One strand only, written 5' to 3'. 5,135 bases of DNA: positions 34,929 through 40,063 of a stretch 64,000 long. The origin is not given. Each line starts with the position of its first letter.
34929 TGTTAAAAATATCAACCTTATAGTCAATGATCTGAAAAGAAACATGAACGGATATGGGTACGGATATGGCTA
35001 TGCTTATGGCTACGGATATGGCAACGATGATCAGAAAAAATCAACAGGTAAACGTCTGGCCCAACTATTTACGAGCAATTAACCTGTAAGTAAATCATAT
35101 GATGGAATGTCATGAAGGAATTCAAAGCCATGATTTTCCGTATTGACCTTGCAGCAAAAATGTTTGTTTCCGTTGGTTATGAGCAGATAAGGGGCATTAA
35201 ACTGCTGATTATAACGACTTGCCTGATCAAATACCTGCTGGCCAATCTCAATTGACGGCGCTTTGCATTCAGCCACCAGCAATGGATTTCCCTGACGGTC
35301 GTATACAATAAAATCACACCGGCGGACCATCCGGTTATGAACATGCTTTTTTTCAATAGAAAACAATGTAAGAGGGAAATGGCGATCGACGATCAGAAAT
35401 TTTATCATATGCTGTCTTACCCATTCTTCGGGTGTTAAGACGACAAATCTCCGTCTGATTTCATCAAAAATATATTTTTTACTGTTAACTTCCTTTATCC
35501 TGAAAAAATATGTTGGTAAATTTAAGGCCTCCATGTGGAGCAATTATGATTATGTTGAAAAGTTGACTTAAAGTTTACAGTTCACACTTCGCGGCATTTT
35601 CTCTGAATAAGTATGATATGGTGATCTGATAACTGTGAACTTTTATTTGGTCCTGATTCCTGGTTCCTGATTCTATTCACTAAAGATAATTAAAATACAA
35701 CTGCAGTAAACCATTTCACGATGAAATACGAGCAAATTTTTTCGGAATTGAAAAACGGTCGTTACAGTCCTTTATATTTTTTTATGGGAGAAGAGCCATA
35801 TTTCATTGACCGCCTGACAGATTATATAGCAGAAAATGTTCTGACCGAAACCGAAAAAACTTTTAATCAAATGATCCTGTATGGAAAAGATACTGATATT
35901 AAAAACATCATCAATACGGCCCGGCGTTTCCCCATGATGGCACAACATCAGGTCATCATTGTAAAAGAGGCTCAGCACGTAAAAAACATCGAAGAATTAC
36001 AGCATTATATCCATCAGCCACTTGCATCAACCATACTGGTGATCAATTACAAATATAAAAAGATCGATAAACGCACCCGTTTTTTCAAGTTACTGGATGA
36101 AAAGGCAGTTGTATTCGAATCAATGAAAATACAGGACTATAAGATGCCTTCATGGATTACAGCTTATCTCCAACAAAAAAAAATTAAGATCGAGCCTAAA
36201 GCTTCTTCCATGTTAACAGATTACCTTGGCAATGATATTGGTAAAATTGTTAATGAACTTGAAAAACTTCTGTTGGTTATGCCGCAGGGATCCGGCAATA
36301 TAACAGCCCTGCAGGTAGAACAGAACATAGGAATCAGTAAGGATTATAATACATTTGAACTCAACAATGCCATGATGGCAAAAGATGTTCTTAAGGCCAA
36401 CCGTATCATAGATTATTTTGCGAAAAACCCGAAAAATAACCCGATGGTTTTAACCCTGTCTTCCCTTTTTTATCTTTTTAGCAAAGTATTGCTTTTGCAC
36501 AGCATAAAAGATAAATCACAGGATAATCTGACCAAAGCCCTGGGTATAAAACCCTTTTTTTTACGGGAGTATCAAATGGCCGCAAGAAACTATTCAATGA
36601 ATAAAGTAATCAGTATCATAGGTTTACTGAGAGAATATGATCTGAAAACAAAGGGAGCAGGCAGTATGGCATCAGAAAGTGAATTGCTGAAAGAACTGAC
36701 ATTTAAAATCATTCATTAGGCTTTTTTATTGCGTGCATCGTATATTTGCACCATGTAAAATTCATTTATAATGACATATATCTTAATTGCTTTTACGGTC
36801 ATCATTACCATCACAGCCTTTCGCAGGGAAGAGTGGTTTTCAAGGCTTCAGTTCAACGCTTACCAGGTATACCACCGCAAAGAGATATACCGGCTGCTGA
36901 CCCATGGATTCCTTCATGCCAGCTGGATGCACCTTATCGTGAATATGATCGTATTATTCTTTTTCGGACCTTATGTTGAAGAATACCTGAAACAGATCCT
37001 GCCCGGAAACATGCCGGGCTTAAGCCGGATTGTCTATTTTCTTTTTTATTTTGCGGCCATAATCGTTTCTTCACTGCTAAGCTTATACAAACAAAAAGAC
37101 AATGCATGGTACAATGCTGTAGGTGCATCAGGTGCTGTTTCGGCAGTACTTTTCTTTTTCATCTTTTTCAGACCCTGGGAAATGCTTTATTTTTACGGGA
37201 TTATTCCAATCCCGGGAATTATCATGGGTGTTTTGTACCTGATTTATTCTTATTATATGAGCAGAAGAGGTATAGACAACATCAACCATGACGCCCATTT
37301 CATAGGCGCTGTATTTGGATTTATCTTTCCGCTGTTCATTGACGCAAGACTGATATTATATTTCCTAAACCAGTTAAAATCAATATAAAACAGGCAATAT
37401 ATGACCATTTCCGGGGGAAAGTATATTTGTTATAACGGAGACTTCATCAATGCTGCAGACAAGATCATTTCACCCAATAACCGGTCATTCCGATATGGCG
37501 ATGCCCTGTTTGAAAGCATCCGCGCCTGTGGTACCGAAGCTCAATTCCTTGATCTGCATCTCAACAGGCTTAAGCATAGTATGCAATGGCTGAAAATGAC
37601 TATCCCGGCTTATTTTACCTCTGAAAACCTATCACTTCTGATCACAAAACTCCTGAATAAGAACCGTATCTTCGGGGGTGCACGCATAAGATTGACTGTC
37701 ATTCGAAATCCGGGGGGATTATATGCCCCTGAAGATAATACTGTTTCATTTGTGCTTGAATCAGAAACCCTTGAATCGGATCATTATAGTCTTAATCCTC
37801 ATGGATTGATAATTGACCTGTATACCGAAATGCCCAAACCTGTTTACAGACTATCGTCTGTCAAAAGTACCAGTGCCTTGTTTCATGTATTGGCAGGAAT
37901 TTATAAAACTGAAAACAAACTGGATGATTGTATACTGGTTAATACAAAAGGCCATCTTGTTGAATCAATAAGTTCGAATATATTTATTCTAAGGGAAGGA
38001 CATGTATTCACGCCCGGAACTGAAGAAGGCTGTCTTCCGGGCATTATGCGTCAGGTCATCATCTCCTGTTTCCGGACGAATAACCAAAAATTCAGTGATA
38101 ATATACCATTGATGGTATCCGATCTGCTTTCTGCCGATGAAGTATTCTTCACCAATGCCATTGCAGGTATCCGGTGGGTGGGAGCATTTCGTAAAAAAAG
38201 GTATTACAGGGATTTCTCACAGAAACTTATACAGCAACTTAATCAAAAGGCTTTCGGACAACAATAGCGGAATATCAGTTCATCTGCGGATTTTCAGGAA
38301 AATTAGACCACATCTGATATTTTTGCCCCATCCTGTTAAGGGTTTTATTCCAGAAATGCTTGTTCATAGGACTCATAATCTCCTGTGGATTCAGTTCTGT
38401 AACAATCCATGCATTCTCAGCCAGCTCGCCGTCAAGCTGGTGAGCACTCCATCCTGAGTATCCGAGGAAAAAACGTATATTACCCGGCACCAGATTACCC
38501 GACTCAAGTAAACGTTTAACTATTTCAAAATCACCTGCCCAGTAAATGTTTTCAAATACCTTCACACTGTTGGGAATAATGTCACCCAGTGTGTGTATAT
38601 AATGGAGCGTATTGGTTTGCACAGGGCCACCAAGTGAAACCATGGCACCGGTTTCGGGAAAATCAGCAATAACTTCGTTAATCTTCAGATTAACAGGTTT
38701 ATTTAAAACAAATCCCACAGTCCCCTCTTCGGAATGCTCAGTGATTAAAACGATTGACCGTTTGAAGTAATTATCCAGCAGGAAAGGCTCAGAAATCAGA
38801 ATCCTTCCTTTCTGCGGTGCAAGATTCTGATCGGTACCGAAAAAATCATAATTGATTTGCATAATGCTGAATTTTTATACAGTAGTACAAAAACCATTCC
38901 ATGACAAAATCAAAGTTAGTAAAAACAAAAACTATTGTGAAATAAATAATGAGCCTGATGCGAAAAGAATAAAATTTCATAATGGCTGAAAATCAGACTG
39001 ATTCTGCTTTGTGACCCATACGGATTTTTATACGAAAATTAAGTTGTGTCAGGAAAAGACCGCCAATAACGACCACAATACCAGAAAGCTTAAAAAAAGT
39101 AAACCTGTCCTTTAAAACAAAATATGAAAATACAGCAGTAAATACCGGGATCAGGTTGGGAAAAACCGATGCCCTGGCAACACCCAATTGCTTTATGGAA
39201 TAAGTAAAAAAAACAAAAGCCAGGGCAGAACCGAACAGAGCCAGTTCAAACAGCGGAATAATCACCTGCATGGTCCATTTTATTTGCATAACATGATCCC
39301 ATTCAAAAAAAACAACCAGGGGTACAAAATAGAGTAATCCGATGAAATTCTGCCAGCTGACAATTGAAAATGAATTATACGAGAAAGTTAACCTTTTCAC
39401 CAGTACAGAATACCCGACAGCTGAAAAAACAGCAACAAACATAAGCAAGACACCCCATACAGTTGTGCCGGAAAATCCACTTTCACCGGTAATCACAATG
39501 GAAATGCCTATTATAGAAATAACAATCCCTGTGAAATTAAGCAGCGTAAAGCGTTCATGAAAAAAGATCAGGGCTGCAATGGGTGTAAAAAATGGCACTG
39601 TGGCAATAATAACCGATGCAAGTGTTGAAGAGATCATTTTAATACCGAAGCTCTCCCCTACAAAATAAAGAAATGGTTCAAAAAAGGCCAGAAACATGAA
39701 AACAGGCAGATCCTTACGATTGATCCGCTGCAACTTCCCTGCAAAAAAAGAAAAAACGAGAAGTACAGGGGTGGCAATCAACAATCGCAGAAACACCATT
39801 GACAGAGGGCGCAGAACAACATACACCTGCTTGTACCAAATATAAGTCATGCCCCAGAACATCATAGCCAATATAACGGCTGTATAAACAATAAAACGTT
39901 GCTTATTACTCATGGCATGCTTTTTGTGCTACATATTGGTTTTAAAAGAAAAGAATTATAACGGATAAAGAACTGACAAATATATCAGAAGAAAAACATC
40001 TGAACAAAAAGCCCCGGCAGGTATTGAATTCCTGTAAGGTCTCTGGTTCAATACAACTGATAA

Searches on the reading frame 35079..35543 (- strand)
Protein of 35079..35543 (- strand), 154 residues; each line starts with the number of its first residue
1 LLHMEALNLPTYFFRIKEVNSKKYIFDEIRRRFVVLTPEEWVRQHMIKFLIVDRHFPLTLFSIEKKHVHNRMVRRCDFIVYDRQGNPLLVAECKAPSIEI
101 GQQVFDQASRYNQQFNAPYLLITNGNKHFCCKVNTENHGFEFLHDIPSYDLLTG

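Call 9: search_protein_families(library=pfam, proteins=[window:35079-35543:-], max_evalue=0.001)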
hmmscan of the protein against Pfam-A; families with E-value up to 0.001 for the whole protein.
window:35079-35543:- (154 aa): 2 families
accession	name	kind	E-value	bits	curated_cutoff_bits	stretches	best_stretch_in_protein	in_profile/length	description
PF13588.12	HSDR_N_2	-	3.9e-37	127.1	25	1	38-147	1-110/110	Type I restriction enzyme R protein N terminus (HSDR_N)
PF04313.20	HSDR_N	-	0.00024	21.4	25.1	1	70-136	122-195/198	Type I restriction enzyme R protein N terminus (HSDR_N)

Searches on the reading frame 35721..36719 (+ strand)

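Call 9: search_protein_families(library=pfam, proteins=[window:35721-36719:+], max_evalue=0.001)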
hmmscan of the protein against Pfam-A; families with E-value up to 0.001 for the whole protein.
window:35721-36719:+ (332 aa): 2 families
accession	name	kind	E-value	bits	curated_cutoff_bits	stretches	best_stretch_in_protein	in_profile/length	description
PF06144.19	DNA_pol3_delta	-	4.8e-18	65.8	21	1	19-133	1-122/124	DNA polymerase III, delta subunit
PF21694.2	DNA_pol3_delta_C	-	1.2e-07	32.2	27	1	210-312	3-105/121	DNA polymerase III delta subunit, C-terminal domain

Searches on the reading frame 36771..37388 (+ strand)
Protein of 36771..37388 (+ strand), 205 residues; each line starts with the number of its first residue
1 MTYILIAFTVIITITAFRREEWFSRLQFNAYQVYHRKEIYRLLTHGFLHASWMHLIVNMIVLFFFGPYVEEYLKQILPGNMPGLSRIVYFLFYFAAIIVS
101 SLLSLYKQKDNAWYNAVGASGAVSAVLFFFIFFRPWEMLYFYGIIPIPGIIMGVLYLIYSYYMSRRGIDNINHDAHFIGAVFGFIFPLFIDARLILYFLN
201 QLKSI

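Call 9: search_protein_families(library=pfam, proteins=[window:36771-37388:+], max_evalue=0.001)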
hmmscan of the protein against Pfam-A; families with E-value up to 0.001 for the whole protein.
window:36771-37388:+ (205 aa): 1 family
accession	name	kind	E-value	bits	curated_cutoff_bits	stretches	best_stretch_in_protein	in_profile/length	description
PF01694.28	Rhomboid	-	3.3e-25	89.4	22.6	1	37-188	2-138/143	Rhomboid domain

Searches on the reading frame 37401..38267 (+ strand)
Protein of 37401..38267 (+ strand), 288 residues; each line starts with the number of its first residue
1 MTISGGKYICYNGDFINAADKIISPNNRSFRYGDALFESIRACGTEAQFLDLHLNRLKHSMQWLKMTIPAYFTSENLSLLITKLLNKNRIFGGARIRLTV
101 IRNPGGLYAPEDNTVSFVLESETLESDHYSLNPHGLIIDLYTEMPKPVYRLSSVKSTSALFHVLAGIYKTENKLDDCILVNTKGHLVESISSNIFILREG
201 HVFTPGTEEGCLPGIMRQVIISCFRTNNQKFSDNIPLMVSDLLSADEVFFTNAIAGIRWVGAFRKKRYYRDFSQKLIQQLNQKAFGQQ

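Call 9: search_protein_families(library=pfam, proteins=[window:37401-38267:+], max_evalue=0.001)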
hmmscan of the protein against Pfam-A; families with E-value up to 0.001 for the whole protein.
window:37401-38267:+ (288 aa): 1 family
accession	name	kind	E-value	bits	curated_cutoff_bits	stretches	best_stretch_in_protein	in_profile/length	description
PF01063.24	Aminotran_4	-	2.7e-42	145.6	28.5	1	36-260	2-220/223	Amino-transferase class IV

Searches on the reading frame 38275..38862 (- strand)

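Call 9: search_protein_families(library=pfam, proteins=[window:38275-38862:-], max_evalue=0.001)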
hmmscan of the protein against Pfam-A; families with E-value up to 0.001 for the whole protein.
window:38275-38862:- (195 aa): 1 family
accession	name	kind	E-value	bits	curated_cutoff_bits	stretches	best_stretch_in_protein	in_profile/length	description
PF02622.21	DUF179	-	4.4e-44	150.7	27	1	26-179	1-157/157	AlgH-like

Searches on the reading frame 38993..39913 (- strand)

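Call 9: search_protein_families(library=pfam, proteins=[window:38993-39913:-], max_evalue=0.001)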
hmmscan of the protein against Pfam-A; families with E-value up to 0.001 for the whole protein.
window:38993-39913:- (306 aa): 2 families
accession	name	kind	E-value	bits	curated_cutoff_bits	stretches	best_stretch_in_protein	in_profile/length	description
PF00892.27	EamA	-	4.7e-47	160.1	28.2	2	153-289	2-133/135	EamA-like transporter family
PF03151.22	TPT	-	1.7e-09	37.9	30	2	212-290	59-136/291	Triose-phosphate Transporter family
